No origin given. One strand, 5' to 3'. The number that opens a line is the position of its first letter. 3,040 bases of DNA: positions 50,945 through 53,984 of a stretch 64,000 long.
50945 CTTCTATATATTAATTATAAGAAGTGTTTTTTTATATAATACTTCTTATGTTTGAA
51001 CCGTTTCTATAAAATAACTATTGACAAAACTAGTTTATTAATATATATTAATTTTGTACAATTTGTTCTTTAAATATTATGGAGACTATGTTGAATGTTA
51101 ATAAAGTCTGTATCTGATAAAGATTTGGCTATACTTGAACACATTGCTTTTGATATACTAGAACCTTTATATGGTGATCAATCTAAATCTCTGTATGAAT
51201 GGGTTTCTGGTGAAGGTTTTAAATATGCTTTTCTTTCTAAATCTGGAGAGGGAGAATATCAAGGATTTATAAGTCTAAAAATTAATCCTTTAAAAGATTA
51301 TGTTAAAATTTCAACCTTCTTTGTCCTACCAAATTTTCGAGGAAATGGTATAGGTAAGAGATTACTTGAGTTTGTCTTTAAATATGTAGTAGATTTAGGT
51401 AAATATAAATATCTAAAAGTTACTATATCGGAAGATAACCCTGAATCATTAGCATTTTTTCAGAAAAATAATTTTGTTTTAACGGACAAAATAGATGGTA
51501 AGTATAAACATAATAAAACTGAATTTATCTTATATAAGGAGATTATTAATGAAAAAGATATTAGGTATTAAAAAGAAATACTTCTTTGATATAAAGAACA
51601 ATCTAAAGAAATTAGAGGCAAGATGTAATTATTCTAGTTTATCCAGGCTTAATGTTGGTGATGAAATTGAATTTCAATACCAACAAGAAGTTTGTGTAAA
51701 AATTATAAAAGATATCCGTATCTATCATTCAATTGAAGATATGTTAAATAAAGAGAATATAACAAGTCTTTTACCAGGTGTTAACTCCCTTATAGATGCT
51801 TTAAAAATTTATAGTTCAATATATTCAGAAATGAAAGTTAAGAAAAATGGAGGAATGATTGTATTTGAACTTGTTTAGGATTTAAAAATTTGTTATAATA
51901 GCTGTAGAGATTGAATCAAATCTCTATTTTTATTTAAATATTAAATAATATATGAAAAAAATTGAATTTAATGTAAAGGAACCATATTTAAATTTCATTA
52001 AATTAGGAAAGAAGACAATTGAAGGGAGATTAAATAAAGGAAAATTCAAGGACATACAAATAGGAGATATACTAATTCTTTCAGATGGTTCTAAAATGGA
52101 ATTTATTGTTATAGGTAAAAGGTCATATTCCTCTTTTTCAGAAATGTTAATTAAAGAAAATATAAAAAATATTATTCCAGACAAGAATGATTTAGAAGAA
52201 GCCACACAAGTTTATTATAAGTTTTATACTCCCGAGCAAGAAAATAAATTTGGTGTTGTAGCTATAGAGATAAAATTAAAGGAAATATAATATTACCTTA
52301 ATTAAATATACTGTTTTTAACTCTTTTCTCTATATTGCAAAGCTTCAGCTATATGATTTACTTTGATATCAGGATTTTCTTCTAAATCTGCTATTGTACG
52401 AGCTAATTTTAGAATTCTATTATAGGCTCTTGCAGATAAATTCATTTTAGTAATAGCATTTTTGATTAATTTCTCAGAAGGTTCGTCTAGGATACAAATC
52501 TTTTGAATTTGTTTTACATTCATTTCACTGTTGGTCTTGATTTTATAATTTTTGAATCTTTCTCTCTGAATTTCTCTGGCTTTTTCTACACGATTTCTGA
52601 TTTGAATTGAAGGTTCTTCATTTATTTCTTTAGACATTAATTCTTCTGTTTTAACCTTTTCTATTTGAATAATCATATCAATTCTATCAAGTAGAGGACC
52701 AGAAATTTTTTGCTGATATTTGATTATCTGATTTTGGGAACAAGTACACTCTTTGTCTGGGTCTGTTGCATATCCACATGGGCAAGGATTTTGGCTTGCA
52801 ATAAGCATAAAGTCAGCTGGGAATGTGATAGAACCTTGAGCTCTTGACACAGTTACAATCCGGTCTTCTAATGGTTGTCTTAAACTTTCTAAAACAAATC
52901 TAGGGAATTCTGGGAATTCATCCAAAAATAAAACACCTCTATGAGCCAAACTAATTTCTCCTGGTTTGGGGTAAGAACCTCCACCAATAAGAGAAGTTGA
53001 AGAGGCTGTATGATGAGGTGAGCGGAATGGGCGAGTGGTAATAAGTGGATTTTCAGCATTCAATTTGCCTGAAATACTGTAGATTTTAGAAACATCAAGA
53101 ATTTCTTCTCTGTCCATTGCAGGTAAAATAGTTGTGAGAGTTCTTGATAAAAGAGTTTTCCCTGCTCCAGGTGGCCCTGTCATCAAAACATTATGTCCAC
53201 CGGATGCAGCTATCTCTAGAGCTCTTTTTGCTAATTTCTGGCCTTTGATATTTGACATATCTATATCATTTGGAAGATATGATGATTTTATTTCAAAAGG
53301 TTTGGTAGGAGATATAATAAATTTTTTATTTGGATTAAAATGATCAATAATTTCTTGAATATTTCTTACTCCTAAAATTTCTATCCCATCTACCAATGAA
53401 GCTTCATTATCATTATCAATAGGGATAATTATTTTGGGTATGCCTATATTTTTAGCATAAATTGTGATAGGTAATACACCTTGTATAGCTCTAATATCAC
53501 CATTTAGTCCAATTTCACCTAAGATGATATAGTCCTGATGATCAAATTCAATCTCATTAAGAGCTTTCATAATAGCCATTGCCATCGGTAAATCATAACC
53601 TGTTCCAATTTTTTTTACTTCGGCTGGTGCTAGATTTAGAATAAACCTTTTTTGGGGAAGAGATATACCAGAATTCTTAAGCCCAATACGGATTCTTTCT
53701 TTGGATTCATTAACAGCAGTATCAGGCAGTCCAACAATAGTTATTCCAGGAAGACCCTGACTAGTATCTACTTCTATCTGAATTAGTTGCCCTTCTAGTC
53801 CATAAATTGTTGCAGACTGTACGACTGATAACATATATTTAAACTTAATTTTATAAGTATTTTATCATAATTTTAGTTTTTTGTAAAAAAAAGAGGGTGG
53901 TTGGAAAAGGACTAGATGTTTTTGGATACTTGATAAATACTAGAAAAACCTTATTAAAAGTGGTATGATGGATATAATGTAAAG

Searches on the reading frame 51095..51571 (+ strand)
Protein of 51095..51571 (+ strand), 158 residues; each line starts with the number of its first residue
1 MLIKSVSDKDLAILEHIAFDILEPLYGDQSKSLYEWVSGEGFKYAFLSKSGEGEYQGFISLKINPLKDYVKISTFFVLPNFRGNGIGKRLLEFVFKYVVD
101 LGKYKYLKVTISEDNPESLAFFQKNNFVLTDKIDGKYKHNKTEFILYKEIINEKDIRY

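Call 48: search_protein_families(library=pfam, max_evalue=1, proteins=[window:51095-51571:+])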
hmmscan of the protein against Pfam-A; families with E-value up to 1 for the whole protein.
window:51095-51571:+ (158 aa): 8 families
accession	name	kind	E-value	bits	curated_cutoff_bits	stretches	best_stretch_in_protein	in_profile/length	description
PF00583.31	Acetyltransf_1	-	1.6e-14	54.6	20.7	1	29-127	19-116/116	Acetyltransferase (GNAT) family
PF13508.13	Acetyltransf_7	-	1.7e-09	38.3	27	1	53-128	12-83/84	Acetyltransferase (GNAT) domain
PF13673.13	Acetyltransf_10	-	2.1e-08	34.7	23.6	1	50-131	37-111/128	Acetyltransferase (GNAT) domain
PF13302.13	Acetyltransf_3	-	0.00011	23.3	25.4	1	28-127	35-137/138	Acetyltransferase (GNAT) domain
PF08445.16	FR47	-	0.00078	19.8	22.1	1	68-130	20-80/86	FR47-like protein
PF14542.12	Acetyltransf_CG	-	0.0025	18.4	30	1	52-101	8-56/80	GCN5-related N-acetyl-transferase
PF17013.11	Acetyltransf_15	-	0.0026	17.6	35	1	63-110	66-116/210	Putative acetyl-transferase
PF13880.12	Acetyltransf_13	-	0.0037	17.5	22.8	1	72-122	7-57/69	ESCO1/2 acetyl-transferase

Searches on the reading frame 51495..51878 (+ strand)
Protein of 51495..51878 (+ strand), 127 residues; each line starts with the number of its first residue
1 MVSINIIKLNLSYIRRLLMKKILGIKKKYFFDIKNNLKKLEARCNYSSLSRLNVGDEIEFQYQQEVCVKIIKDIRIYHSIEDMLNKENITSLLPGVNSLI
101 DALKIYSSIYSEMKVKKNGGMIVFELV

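Call 48: search_protein_families(library=pfam, max_evalue=1, proteins=[window:51495-51878:+])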
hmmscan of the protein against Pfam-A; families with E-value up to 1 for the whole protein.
window:51495-51878:+ (127 aa): 1 family
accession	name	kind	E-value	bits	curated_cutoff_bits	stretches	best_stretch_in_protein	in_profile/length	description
PF04266.20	ASCH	-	8.7e-06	26.8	21.2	1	24-117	2-90/103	ASCH domain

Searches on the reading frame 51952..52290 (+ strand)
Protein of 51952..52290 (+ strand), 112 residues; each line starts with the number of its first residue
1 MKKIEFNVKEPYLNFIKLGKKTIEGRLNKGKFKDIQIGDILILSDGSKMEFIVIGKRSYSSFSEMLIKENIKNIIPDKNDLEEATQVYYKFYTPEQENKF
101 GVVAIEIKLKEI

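Call 48: search_protein_families(library=pfam, max_evalue=1, proteins=[window:51952-52290:+])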
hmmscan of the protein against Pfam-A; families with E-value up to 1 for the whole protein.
window:51952-52290:+ (112 aa): 4 families
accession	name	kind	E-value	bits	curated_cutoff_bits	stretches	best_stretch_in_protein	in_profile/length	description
PF04266.20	ASCH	-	1.2e-13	52.1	21.2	1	8-110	3-102/103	ASCH domain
PF01420.25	Methylase_S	-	0.023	15.3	22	1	6-110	28-127/168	Type I restriction modification DNA specificity domain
PF12961.13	DUF3850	-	0.063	13.9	22.9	1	6-48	4-43/77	Domain of unknown function (DUF3850)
PF06480.20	FtsH_ext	-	0.079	13.6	25.5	1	58-98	30-70/103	FtsH Extracellular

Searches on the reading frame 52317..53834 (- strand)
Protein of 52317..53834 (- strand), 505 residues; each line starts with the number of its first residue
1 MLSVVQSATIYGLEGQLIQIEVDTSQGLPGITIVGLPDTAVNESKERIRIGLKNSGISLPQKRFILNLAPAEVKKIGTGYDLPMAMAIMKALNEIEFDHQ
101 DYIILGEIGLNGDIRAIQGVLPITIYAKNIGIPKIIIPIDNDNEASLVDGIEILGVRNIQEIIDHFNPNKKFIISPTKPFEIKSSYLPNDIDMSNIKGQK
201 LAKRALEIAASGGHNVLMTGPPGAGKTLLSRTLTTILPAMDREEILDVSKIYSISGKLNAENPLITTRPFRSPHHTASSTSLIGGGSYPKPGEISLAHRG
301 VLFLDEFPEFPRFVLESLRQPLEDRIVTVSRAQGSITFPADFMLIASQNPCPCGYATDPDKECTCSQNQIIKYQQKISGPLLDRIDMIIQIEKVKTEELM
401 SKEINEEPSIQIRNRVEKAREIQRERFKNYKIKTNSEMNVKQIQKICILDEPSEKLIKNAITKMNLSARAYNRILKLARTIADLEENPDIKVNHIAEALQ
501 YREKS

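Call 10: search_protein_families(library=pfam, max_evalue=1, proteins=[window:52317-53834:-])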
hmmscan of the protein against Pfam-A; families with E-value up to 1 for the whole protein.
window:52317-53834:- (505 aa): 26 families (the best 25 are shown)
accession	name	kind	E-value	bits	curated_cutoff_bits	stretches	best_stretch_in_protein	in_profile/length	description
PF01078.27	Mg_chelatase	-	6.1e-93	310.4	20.3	1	192-398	1-206/207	Magnesium chelatase, subunit ChlI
PF13541.12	ChlI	-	4.1e-40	136.9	27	1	20-141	1-121/121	Subunit ChlI of Mg-chelatase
PF13335.12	Mg_chelatase_C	-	6.2e-33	113.7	26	1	407-502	2-94/94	Magnesium chelatase, subunit ChlI C-terminal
PF07728.20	AAA_5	-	1.3e-08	35.4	22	2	299-352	67-125/139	AAA domain (dynein-related subfamily)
PF00493.29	MCM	-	9.3e-08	31.9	23.3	1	211-396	55-209/224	MCM P-loop domain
PF05362.19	Lon_C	-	4.3e-06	26.9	21.1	1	72-165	104-201/205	Lon protease (S16) C-terminal proteolytic domain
PF00158.32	Sigma54_activat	-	1.2e-05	25.5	20.2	1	204-348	13-141/168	Sigma-54 interaction domain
PF20720.3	nSTAND3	-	0.00021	21.5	27.2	1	204-260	9-63/155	Novel STAND NTPase 3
PF05496.18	RuvB_N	-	0.00092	19.4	27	1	214-235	34-55/159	Holliday junction DNA helicase RuvB P-loop domain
PF13191.12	AAA_16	-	0.0015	19.5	32.6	1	203-238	13-49/167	AAA ATPase domain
PF07726.17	AAA_3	-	0.0063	16.8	27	0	303-351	67-113/131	ATPase family associated with various cellular activities (AAA)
PF13401.12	AAA_22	-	0.01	16.6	27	1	215-240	7-32/130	AAA domain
PF14532.12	Sigma54_activ_2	-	0.012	16.3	25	1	203-234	11-42/138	Sigma-54 interaction domain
PF00005.33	ABC_tran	-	0.019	16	25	1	211-245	9-42/137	ABC transporter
PF00004.35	AAA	-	0.03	15.2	21.2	1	216-236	1-21/131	ATPase family associated with various cellular activities (AAA)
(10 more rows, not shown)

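Call 12: find_encoding_contigs(protein=window:52317-53834:-, flank=10000, max_places=10)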
Protein window:52317-53834:- (505 aa): 20 contigs read that carry it; 10 places shown.
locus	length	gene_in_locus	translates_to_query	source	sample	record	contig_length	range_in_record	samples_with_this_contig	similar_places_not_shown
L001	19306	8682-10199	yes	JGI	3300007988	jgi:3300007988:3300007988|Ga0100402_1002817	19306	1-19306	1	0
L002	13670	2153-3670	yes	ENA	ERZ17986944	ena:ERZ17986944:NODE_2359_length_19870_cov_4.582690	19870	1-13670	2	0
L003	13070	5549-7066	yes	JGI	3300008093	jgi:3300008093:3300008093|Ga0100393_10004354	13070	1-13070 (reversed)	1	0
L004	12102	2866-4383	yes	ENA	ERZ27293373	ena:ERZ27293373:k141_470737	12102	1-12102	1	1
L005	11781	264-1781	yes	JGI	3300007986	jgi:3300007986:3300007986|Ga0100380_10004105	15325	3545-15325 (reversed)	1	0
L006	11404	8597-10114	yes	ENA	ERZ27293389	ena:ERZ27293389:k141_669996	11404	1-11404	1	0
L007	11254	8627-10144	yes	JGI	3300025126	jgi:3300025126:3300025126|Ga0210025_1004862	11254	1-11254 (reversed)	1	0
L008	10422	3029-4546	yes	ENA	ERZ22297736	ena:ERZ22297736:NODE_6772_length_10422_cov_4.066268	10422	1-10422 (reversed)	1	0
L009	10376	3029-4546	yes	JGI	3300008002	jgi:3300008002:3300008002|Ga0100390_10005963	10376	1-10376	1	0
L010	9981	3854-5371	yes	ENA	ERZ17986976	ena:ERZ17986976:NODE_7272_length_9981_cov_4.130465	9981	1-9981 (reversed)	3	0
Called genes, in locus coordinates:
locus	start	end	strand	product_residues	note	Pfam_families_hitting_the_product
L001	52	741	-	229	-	PF13353:Fer4_12, PF04055:Radical_SAM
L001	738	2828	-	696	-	PF03477:ATP-cone, PF13597:NRDD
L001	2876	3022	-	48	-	-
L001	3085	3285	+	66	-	-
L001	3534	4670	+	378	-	PF01476:LysM, PF23473:LysM3_LYK4_5 (weak), PF01551:Peptidase_M23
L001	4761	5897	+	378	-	PF04519:Bactofilin (faint)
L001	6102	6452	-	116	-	PF05014:Nuc_deoxyrib_tr (faint)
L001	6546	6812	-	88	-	PF12674:Zn_ribbon_2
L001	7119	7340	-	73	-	PF13310:Virulence_RhuM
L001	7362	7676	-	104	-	PF14082:SduA_C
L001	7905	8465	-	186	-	-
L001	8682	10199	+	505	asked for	PF05362:Lon_C (weak), PF13541:ChlI, PF00493:MCM (weak), PF00158:Sigma54_activat (faint), PF01078:Mg_chelatase, PF07728:AAA_5 (faint), PF13335:Mg_chelatase_C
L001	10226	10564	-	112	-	PF04266:ASCH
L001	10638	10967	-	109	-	PF04266:ASCH (weak)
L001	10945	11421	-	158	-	PF00583:Acetyltransf_1, PF13673:Acetyltransf_10, PF13508:Acetyltransf_7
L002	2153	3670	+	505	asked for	PF05362:Lon_C (weak), PF13541:ChlI, PF00493:MCM (weak), PF00158:Sigma54_activat (faint), PF01078:Mg_chelatase, PF07728:AAA_5 (faint), PF13335:Mg_chelatase_C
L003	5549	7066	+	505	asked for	PF05362:Lon_C (weak), PF13541:ChlI, PF00493:MCM (weak), PF00158:Sigma54_activat (faint), PF01078:Mg_chelatase, PF07728:AAA_5 (faint), PF13335:Mg_chelatase_C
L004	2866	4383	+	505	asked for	PF05362:Lon_C (weak), PF13541:ChlI, PF00493:MCM (weak), PF00158:Sigma54_activat (faint), PF01078:Mg_chelatase, PF07728:AAA_5 (faint), PF13335:Mg_chelatase_C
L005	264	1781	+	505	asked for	PF05362:Lon_C (weak), PF13541:ChlI, PF00493:MCM (weak), PF00158:Sigma54_activat (faint), PF01078:Mg_chelatase, PF07728:AAA_5 (faint), PF13335:Mg_chelatase_C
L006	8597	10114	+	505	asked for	PF05362:Lon_C (weak), PF13541:ChlI, PF00493:MCM (weak), PF00158:Sigma54_activat (faint), PF01078:Mg_chelatase, PF07728:AAA_5 (faint), PF13335:Mg_chelatase_C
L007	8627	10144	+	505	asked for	PF05362:Lon_C (weak), PF13541:ChlI, PF00493:MCM (weak), PF00158:Sigma54_activat (faint), PF01078:Mg_chelatase, PF07728:AAA_5 (faint), PF13335:Mg_chelatase_C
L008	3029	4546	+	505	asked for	PF05362:Lon_C (weak), PF13541:ChlI, PF00493:MCM (weak), PF00158:Sigma54_activat (faint), PF01078:Mg_chelatase, PF07728:AAA_5 (faint), PF13335:Mg_chelatase_C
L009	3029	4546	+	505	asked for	PF05362:Lon_C (weak), PF13541:ChlI, PF00493:MCM (weak), PF00158:Sigma54_activat (faint), PF01078:Mg_chelatase, PF07728:AAA_5 (faint), PF13335:Mg_chelatase_C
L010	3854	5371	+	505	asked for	PF05362:Lon_C (weak), PF13541:ChlI, PF00493:MCM (weak), PF00158:Sigma54_activat (faint), PF01078:Mg_chelatase, PF07728:AAA_5 (faint), PF13335:Mg_chelatase_C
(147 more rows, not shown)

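Call 16: find_related_loci(query=window:52317-53834:-, collection=genome_contigs, flank=10000)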
Query window:52317-53834:- (505 aa) in genome_contigs; peptide patterns used: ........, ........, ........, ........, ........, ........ (x = any residue, [..] = any of these).
600 stretches matched a pattern (row limit reached: there are more); 593 encode a relative of the query (tblastn E <= 1e-3); the best 80 are kept; 80 distinct loci.
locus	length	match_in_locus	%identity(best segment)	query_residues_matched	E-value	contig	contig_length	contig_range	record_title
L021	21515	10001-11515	54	5-504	0e+0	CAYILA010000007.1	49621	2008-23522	MAG TPA_asm: uncultured Candidatus Saccharibacteria bacterium isolate ERP119705_co24_1018 genome assembly, contig: NODE_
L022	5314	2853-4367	53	1-504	0e+0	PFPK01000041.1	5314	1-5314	MAG: Candidatus Magasanikbacteria bacterium CG_4_10_14_0_2_um_filter_37_12 CG_4_10_14_0.2_scaffold_9537_c, whole genome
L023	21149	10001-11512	51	1-505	2e-180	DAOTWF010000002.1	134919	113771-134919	MAG TPA_asm: Dehalococcoidia bacterium isolate H12_119 k73_633500, whole genome shotgun sequence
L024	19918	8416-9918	53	1-504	2e-178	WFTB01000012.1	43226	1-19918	MAG: Patescibacteria group bacterium isolate S139_113 k151_172204, whole genome shotgun sequence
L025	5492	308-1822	52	1-505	0e+0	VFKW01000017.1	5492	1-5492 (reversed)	MAG: Candidatus Berkelbacteria bacterium isolate Bin_65_7 c_000003694136, whole genome shotgun sequence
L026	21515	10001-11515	53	1-504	2e-177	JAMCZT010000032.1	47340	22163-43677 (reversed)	MAG: Patescibacteria group bacterium isolate FK_Sedi_B_Bin.292 NODE_1931_length_47340_cov_29.8061, whole genome shotgun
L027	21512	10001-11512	50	1-505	7e-177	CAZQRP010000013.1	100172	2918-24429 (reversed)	MAG TPA_asm: uncultured Dehalococcoidales bacterium isolate binchicken_co178_251 genome assembly, contig: NODE_420_lengt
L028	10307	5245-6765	52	1-502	3e-176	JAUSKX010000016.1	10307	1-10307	MAG: Candidatus Azambacteria bacterium isolate E14_metabat.bin.84 E14_k141_1482391, whole genome shotgun sequence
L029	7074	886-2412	54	1-502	5e-177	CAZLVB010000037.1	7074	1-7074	MAG TPA_asm: uncultured Gammaproteobacteria bacterium isolate SRP269290_co3_1053 genome assembly, contig: NODE_15134_len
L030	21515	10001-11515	53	1-504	2e-175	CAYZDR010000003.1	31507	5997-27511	MAG TPA_asm: uncultured Candidatus Saccharibacteria bacterium isolate binchicken_co332_114 genome assembly, contig: NODE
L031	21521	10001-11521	53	1-505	2e-174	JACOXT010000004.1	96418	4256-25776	MAG: Candidatus Levyibacteriota bacterium isolate NC_groundwater_160_Ag_S-0.1um_36_20 S4_GD2017_2_S1_scaffold_232, whole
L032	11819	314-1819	52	1-504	1e-173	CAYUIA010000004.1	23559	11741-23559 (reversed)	MAG TPA_asm: uncultured Gammaproteobacteria bacterium isolate binchicken_co111_88 genome assembly, contig: NODE_4375_len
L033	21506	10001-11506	51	1-504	1e-173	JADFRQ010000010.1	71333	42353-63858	MAG: Chloroflexota bacterium isolate B88T1L10 B88T1L10_NODE215, whole genome shotgun sequence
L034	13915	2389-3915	51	1-504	6e-173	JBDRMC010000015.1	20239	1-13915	MAG: Patescibacteria group bacterium isolate MEGAHIT-group-1.814 k141_11992313, whole genome shotgun sequence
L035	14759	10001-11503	51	5-504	5e-173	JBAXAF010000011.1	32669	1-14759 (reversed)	MAG: Candidatus Berkelbacteria bacterium isolate ELA134 MAG134_11, whole genome shotgun sequence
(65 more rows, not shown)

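Call 49: list_cluster_members(proteins=[P0123, window:52317-53834:-, window:54051-54608:+])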
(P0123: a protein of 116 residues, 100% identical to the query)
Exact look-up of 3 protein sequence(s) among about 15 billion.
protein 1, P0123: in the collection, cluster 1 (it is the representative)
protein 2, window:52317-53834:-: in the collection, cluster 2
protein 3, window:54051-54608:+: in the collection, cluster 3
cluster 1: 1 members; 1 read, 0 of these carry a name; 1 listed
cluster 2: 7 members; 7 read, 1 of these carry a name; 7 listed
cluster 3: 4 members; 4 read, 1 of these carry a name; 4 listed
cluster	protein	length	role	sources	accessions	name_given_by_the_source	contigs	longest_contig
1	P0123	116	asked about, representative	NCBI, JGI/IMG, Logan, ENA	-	-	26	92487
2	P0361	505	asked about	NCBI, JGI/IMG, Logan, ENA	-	-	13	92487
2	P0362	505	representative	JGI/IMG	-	-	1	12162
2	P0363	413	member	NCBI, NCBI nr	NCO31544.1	YifB family Mg chelatase-like AAA ATPase, partial [bacterium] | YifB family Mg chelatase-like AAA ATPase [bacterium]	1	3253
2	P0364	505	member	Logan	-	-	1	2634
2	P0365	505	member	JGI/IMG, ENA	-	-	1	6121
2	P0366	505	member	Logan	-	-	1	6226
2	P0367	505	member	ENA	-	-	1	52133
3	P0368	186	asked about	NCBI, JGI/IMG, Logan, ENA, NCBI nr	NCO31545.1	hypothetical protein GW891_01710 [bacterium] | hypothetical protein [bacterium]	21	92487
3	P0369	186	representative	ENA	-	-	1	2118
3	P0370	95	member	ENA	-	-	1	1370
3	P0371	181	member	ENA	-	-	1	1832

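Call 52: find_encoding_contigs(protein=P0371, flank=5000, max_places=3)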
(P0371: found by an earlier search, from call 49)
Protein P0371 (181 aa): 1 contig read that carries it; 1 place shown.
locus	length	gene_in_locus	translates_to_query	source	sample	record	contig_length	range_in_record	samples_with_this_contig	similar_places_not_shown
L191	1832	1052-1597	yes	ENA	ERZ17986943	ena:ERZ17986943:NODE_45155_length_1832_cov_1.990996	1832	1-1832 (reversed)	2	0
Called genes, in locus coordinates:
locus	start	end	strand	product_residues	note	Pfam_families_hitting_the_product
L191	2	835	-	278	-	?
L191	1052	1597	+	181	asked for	-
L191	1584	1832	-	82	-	?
